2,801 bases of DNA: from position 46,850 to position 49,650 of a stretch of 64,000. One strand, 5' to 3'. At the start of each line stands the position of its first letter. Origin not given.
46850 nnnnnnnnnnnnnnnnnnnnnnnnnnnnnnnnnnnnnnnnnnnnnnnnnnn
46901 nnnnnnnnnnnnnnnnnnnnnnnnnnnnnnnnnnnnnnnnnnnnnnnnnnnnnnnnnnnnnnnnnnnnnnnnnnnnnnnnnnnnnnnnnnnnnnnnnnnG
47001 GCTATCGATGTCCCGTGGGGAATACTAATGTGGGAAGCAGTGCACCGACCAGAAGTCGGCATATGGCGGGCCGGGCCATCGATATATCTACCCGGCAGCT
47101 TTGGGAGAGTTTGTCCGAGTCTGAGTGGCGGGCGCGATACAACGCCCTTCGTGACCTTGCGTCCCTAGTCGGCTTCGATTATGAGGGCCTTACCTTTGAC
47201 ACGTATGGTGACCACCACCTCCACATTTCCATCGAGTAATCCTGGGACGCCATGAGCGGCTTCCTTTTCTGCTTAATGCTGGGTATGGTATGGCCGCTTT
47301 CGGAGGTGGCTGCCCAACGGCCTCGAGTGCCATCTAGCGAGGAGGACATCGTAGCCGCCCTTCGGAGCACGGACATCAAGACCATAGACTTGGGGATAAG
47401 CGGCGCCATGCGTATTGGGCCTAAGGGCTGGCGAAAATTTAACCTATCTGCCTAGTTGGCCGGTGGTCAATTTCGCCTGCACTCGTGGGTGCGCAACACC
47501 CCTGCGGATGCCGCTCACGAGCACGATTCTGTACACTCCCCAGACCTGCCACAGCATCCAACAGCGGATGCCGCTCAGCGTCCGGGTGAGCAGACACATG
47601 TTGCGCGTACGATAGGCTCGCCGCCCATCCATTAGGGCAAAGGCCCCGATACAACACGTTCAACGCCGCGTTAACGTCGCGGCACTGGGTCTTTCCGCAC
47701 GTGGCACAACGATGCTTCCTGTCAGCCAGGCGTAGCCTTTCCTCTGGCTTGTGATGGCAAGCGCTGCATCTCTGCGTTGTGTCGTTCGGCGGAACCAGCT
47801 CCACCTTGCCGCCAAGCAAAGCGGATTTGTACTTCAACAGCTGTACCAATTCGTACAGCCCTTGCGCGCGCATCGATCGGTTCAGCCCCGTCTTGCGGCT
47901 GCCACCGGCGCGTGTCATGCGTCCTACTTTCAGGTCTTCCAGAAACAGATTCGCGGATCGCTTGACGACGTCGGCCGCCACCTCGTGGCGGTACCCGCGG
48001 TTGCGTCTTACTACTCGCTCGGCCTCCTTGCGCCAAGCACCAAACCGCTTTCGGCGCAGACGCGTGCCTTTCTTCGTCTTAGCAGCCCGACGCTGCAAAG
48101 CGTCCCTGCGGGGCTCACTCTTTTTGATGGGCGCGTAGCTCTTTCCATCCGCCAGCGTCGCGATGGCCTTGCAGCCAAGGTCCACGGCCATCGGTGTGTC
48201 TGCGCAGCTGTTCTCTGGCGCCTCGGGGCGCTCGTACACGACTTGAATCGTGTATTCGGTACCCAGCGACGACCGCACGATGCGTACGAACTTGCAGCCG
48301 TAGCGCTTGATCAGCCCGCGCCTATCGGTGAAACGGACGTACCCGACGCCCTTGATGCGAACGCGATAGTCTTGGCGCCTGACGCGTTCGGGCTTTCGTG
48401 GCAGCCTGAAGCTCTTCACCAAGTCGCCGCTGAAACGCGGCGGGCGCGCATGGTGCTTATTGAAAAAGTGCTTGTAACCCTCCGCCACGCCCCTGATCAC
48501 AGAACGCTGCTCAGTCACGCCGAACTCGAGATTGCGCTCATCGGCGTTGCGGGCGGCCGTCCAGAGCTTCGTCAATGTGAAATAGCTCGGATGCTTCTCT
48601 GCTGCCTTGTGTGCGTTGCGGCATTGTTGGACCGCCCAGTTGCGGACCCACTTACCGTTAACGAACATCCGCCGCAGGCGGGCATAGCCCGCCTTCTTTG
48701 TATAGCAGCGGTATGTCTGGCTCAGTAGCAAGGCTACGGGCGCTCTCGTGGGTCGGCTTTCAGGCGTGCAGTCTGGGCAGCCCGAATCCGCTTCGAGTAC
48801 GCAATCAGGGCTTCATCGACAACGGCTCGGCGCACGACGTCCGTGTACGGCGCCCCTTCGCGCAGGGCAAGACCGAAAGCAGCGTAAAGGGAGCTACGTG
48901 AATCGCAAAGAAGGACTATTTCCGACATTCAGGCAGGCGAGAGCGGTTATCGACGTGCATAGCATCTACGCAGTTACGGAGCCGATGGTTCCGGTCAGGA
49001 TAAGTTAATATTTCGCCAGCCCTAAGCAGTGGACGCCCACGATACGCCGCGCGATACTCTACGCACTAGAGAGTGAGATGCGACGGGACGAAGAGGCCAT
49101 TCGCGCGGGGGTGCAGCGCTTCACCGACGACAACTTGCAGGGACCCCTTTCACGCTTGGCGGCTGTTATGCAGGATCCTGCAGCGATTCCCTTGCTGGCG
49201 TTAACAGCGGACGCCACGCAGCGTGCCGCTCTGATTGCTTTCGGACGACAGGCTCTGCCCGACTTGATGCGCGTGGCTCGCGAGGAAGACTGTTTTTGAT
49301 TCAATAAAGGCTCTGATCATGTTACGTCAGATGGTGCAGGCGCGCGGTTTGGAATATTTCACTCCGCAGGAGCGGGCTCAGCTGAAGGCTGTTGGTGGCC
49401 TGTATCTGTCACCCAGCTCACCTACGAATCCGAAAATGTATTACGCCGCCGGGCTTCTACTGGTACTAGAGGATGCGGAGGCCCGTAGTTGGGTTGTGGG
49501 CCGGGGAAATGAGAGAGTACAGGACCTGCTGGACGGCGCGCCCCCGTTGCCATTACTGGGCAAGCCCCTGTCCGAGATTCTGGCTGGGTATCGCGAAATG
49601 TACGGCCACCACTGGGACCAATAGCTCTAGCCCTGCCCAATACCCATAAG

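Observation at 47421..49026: TnpB-only element with 18-bp inverted termini and CTAAG on both flanks, atypical for IS200/IS605-type elements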

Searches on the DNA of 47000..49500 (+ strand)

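Call 7: search_rna_families(source=window, start=47000, end=49500, threshold=evalue, max_evalue=1)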
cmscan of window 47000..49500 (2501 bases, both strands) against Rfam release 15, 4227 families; matches with E-value up to 1: 0.
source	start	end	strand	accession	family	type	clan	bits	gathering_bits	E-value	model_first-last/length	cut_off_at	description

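Call 58: search_dna_similar(query=window:47421-49026:+, collection=plasmids, mode=distant, max_rows=10)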
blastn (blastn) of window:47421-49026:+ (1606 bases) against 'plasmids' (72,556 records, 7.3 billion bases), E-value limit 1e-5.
No match.

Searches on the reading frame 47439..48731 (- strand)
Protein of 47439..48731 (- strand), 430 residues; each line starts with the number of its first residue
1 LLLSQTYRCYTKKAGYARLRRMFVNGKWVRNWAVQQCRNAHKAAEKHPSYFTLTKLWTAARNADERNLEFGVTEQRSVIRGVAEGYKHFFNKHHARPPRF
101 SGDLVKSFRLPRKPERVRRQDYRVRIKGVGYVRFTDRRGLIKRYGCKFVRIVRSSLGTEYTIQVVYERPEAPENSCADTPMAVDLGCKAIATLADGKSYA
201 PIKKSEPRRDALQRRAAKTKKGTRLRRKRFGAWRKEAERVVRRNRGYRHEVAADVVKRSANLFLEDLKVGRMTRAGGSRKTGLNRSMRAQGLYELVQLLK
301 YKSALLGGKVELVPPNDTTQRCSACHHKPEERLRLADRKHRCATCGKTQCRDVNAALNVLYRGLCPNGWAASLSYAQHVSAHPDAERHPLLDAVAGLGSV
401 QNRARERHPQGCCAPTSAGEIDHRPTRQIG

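Call 4: search_protein_families(library=pfam, proteins=[window:47439-48731:-], max_evalue=0.01)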
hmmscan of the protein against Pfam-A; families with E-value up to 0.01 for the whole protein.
window:47439-48731:- (430 aa): 2 families
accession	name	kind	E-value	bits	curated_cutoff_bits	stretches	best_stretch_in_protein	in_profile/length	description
PF07282.18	Cas12f1-like_TNB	-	7.4e-18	64.9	26.3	1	293-359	2-60/60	Cas12f1-like, TNB domain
PF01385.25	OrfB_IS605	-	1e-08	35.9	30.5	1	164-274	2-118/120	Probable transposase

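Call 6: find_homologous_proteins(query=window:47439-48731:-, max_evalue=1e-10)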
Query window:47439-48731:- (430 aa): 51 proteins with E <= 1e-10 among 7279 candidates.
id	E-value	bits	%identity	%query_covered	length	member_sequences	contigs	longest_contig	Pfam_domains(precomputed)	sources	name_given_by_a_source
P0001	2.1e-276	935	96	100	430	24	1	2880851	PF01385.26,PF07282.19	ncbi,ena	-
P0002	1.6e-72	263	43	81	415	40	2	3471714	PF01385.26,PF07282.19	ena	-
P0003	9.2e-62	227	41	85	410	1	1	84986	PF01385.26,PF07282.19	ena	-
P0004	8.3e-59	218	40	80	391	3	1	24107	PF01385.26,PF07282.19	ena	-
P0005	1.8e-47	180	34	93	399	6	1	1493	PF01385.26,PF07282.19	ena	-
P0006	5.6e-46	175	34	93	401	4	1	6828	PF01385.26,PF07282.19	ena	-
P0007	2.1e-45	174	32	93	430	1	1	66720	PF01385.26,PF07282.19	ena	-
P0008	1.3e-44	171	34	93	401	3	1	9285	PF01385.26,PF07282.19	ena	-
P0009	9.3e-40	155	35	85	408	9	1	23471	PF01385.26,PF07282.19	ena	-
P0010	7.8e-35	139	31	88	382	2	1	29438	PF01385.26,PF07282.19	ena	-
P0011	3.9e-32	130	32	83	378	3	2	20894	PF01385.26,PF07282.19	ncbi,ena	-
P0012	6.4e-24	103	28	85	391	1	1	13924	PF12323.15,PF01385.26,PF07282.19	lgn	-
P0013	9.5e-21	92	29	65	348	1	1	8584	PF01385.26,PF07282.19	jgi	jgi:putative transposase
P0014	1.0e-20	92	27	83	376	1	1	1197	PF12323.15,PF01385.26,PF07282.19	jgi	jgi:putative transposase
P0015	1.0e-17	82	27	84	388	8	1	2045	PF12323.15,PF01385.26,PF07282.19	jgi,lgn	jgi:putative transposase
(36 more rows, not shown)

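Call 8: find_encoding_contigs(protein=P0001, flank=3000, max_places=10)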
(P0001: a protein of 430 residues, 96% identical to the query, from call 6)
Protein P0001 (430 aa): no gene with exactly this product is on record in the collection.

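Call 9: list_cluster_members(proteins=[P0001, window:47439-48731:-])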
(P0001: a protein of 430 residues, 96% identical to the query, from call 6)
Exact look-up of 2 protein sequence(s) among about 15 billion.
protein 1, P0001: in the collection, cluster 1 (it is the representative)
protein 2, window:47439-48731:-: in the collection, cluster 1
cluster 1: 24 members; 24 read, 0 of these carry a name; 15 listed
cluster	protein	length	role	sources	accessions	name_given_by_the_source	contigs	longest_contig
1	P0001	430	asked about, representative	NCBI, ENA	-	-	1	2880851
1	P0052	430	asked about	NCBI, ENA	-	-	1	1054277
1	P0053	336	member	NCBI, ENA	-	-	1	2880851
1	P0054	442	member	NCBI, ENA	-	-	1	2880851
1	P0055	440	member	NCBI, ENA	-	-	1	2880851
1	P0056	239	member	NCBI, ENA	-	-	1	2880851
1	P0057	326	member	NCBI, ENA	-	-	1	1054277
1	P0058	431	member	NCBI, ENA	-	-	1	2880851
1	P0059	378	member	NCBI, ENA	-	-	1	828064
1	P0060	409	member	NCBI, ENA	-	-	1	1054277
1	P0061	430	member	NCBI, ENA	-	-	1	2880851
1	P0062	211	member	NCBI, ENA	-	-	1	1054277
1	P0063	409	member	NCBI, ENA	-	-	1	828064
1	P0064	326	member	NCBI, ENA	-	-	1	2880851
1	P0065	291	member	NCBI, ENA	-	-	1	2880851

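Call 10: find_encoding_contigs(protein=window:47439-48731:-, flank=2000, max_places=5)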
Protein window:47439-48731:- (430 aa): no gene with exactly this product is on record in the collection.

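Call 11: find_related_loci(query=window:47439-48731:-, collection=genome_contigs, flank=1500)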
Query window:47439-48731:- (430 aa) in genome_contigs; peptide patterns used: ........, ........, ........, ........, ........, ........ (x = any residue, [..] = any of these).
62 stretches matched a pattern, but none encodes a relative of the query by tblastn (E <= 1e-3).

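Call 12: find_encoding_contigs(protein=P0002, flank=2500, max_places=10)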
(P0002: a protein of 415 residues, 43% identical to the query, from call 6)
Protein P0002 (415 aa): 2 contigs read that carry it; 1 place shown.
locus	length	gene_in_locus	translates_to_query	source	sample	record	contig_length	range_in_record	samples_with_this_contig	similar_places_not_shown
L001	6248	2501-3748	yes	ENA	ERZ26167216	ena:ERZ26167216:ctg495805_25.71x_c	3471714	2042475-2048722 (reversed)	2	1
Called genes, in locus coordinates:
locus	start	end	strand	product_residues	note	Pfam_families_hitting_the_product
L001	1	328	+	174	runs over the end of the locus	-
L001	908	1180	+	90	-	PF14452:Multi_ubiq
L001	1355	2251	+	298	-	PF12760:Zn_ribbon_IS1595, PF12762:DDE_Tnp_IS1595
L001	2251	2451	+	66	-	-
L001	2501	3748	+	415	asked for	PF01385:OrfB_IS605, PF07282:Cas12f1-like_TNB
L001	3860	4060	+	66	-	PF20590:DUF6791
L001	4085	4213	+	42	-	-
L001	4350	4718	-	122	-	PF08388:GIIM (weak)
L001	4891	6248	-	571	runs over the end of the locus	PF01609:DDE_Tnp_1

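Call 13: find_encoding_contigs(protein=P0061, flank=2500, max_places=10)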
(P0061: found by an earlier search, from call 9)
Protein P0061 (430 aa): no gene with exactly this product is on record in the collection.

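Call 18: find_related_loci(query=A1, collection=genome_contigs, flank=2500)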
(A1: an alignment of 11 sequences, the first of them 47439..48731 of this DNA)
Query A1 (430 aa) in genome_contigs; peptide patterns used: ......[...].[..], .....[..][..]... (x = any residue, [..] = any of these).
597 stretches matched a pattern (row limit reached: there are more); 480 encode a relative of the query (tblastn E <= 1e-3); the best 80 are kept; 80 distinct loci.
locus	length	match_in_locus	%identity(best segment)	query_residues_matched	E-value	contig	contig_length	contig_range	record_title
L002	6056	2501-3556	40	14-364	1e-67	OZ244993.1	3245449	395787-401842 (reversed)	MAG: Rhodothermales bacterium isolate ceceef6d-0efe-4d9a-b7e8-778d3fd0e989 genome assembly, chromosome: 1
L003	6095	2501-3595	38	6-373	5e-60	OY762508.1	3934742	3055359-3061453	MAG: Rhodothermales bacterium isolate 68d32973-4033-4094-87ac-516b823d41a0 genome assembly, chromosome: 1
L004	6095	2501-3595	37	6-373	3e-59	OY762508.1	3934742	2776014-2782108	MAG: Rhodothermales bacterium isolate 68d32973-4033-4094-87ac-516b823d41a0 genome assembly, chromosome: 1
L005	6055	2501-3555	39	6-364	6e-50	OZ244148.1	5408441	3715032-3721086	MAG: Rhodothermales bacterium isolate 74c7008a-8643-43fd-832e-2eb336472ec0 genome assembly, chromosome: 1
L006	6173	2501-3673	31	1-402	2e-46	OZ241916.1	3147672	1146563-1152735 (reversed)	MAG: Arenicellales bacterium isolate a287b4df-af8e-412d-a002-b367a65622cc genome assembly, chromosome: 1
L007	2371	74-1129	31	1-364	3e-43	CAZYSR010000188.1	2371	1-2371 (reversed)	MAG TPA_asm: uncultured Gammaproteobacteria bacterium isolate SRP338948_co1_31 genome assembly, contig: k141_36227, whol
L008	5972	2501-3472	34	58-385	4e-42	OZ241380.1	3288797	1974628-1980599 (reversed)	MAG: Arenicellales bacterium isolate 48bea495-cb59-4622-83a6-b71c21f957df genome assembly, chromosome: 1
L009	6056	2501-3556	31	1-364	5e-42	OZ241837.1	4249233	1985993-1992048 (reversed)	MAG: Arenicellales bacterium isolate e136e302-b5bb-49f9-86ed-29cc4dfdc771 genome assembly, chromosome: 1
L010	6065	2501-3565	32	1-363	4e-38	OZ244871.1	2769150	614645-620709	MAG: Pseudomonadales bacterium isolate e7b33f77-13e6-4bdf-9143-5aa37bb5e468 genome assembly, chromosome: 1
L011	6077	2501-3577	33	2-365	2e-37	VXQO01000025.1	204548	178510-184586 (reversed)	MAG: Gemmatimonadetes bacterium isolate SB0664_bin_10 NODE_45_length_204548_cov_84.790868, whole genome shotgun sequence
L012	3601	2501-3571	30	31-389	8e-37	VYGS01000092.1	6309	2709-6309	MAG: Gammaproteobacteria bacterium isolate SB0678_bin_7 NODE_3799_length_6309_cov_7.640230, whole genome shotgun sequenc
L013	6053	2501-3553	31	4-364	1e-33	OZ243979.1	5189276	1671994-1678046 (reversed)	MAG: uncultured Candidatus Binatia bacterium isolate 1ea5a42d-c5b0-4d9d-a207-f079449ea76f genome assembly, chromosome: 1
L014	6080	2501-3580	29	2-368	4e-33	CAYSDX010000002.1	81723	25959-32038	MAG TPA_asm: uncultured Spirochaetia bacterium isolate SRP338948_co1_69 genome assembly, contig: k141_509365, whole geno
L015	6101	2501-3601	27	1-368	7e-33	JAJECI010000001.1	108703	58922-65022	MAG: Candidatus Dadabacteria bacterium isolate jk18xAbins.11 k141_1595055, whole genome shotgun sequence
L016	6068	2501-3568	30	8-364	7e-33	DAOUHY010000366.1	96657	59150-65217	MAG TPA_asm: Caldilineaceae bacterium isolate S2_120 k129_394449, whole genome shotgun sequence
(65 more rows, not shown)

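Call 36: find_encoding_contigs(protein=P0003, flank=3000, max_places=5)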
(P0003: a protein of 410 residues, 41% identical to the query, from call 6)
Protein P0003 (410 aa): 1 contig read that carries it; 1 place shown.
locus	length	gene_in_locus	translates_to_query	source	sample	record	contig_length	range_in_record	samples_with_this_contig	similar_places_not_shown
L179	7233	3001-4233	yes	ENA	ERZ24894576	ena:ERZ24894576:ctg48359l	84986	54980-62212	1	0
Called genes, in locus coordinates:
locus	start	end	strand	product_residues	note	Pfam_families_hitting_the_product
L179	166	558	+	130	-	-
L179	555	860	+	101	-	-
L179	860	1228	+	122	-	-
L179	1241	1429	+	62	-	-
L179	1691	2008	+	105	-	-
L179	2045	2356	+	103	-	-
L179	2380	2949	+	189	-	-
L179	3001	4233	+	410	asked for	PF01385:OrfB_IS605, PF07282:Cas12f1-like_TNB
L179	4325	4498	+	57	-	-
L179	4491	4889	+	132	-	-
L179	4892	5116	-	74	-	-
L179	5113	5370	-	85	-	-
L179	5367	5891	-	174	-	-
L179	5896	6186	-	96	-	-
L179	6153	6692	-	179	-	-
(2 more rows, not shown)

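Call 37: find_encoding_contigs(protein=P0004, flank=3000, max_places=5)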
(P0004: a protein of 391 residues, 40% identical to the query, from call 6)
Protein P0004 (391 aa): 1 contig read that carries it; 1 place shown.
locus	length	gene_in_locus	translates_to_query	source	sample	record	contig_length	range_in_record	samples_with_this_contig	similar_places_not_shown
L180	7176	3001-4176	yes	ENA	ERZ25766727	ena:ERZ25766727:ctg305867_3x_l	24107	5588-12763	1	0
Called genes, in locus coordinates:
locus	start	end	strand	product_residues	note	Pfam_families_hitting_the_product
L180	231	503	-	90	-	-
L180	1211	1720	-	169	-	-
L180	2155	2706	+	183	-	PF13701:DDE_Tnp_1_4 (weak)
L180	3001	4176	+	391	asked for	PF01385:OrfB_IS605, PF07282:Cas12f1-like_TNB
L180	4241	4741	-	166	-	-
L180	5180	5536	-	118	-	-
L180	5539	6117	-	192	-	-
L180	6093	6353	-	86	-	-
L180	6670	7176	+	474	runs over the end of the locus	PF00929:RNase_T, PF08411:ExoI_SH3, PF26016:ExoI_C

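Call 41: find_related_loci(query=window:47439-48731:-, collection=viral_contigs, flank=2500)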
Query window:47439-48731:- (430 aa) in viral_contigs; peptide patterns used: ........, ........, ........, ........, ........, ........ (x = any residue, [..] = any of these).
15 stretches matched a pattern, but none encodes a relative of the query by tblastn (E <= 1e-3).

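Call 57: search_dna_similar(query=window:47439-48731:-, collection=plasmids, mode=protein, max_rows=12)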
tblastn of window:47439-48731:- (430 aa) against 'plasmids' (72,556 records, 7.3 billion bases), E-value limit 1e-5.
Records with a match: 2863; places in all: 4473; records where one place covers at least 80% of the query: 1018.
Best place of each record, by identity: <60% 2863.
By first word of the organism name: Klebsiella 1210; Escherichia 460; Bacillus 299; Salmonella 275; Streptomyces 41; Xylella 25; Campylobacter 25; Clostridium 23; Enterococcus 23; Moraxella 18; and 153 more.
By predicted mobility (MOB-suite, as given by PLSDB): conjugative 1786; non-mobilizable 875; mobilizable 202.
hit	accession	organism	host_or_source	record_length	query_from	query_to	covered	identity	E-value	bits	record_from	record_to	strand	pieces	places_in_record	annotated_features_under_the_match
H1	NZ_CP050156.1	Klebsiella pneumoniae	Homo sapiens,central_venous_catheter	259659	1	387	90%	29.3%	2e-24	193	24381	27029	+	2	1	RNA-guided endonuclease TnpB family protein | tnpA: IS200/IS605 family transposase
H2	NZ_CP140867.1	Rhizobium leguminosarum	Trifolium pratense,whole organism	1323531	3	374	87%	29.9%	3e-16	89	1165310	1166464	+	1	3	record has no annotation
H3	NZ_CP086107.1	Skermanella mucosa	single cell,crude oil contaminated ...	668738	1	409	95%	26.9%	2e-13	80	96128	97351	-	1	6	transposase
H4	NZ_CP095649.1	Klebsiella pneumoniae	Homo sapiens,Pure culture one microbial ...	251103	1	387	90%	28.0%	2e-27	122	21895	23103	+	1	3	RNA-guided endonuclease TnpB family protein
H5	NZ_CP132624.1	Klebsiella pneumoniae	Homo sapiens,wound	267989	1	387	90%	28.0%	2e-27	122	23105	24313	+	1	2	RNA-guided endonuclease TnpB family protein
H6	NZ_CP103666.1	Klebsiella aerogenes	Homo sapiens,blood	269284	1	387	90%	28.0%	2e-27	122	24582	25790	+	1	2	RNA-guided endonuclease TnpB family protein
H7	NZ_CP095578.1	Klebsiella pneumoniae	Homo sapiens,Pure culture one microbial ...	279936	1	387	90%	28.0%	2e-27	122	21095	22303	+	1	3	RNA-guided endonuclease TnpB family protein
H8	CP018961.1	Escherichia coli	Homo sapiens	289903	1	387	90%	28.0%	2e-27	122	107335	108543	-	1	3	transposase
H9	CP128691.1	Klebsiella pneumoniae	Homo sapiens,respiratory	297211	1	387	90%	28.0%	2e-27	122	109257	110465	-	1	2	transposase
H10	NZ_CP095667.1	Klebsiella quasipneumoniae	Homo sapiens,Pure culture one microbial ...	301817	1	387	90%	28.0%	2e-27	122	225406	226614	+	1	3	RNA-guided endonuclease TnpB family protein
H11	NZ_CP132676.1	Klebsiella pneumoniae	Homo sapiens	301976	1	387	90%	28.0%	2e-27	122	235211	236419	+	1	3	RNA-guided endonuclease TnpB family protein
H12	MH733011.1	Klebsiella pneumoniae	-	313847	1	387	90%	28.0%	2e-27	122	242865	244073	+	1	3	putative transposase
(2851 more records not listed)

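Call 70: search_protein_families(library=ncbifam, proteins=[L001:1355-2251:+, window:47439-48731:-], max_evalue=0.001)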
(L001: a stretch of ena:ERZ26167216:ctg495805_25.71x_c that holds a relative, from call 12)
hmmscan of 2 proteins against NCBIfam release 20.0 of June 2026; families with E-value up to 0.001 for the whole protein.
L001:1355-2251:+ (298 aa): 4 families
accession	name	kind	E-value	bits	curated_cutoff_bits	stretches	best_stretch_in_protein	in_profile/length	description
NF033547.1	transpos_IS1595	equivalog_domain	5.7e-52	176.7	75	1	66-270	1-215/215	IS1595 family transposase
NF033558.1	transpos_IS1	equivalog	9.1e-06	25.7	100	0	162-240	119-189/199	IS1 family transposase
NF000242.2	macrolide_MphB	exception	0.0001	21.7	615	1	185-248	72-135/299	Mph(B) family macrolide 2'-phosphotransferase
NF038056.1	macrolide_MphM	exception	0.00023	20.8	610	1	170-255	53-137/298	macrolide 2'-phosphotransferase MphM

window:47439-48731:- (430 aa): 5 families
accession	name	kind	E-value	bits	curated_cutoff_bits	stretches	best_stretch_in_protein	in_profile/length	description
NF040570.1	guided_TnpB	subfamily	3.1e-52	178.2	100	1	6-362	2-389/389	RNA-guided endonuclease TnpB family protein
NF038281.1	IS200_TnpB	exception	7.1e-33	114.2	425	1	6-363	5-359/360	IS200/IS605 family element RNA-guided endonuclease TnpB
NF038280.1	IS607_TnpB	exception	1.6e-19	70.2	350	1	160-362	184-391/431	IS607 family element RNA-guided endonuclease TnpB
NF038192.1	V_cas_c2c8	exception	1.5e-15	57.3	350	1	64-331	144-456/457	type V CRISPR-associated protein C2c8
NF049972.1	CRISPR_Cas12f2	exception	1.8e-15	56.7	450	1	159-364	312-520/524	type V CRISPR-associated effector Cas12f2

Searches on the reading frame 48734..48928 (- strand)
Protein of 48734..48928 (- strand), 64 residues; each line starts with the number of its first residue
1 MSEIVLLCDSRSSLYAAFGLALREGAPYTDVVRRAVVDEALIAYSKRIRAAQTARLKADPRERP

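Call 4: search_protein_families(library=pfam, proteins=[window:48734-48928:-], max_evalue=0.01)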
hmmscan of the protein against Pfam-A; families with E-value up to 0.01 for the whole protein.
window:48734-48928:- (64 aa): 0 families

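Call 40: find_homologous_proteins(query=window:48734-48928:-, max_evalue=0.001)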
Query window:48734-48928:-: no candidate shares three 5-residue words with the query. No homologue found.
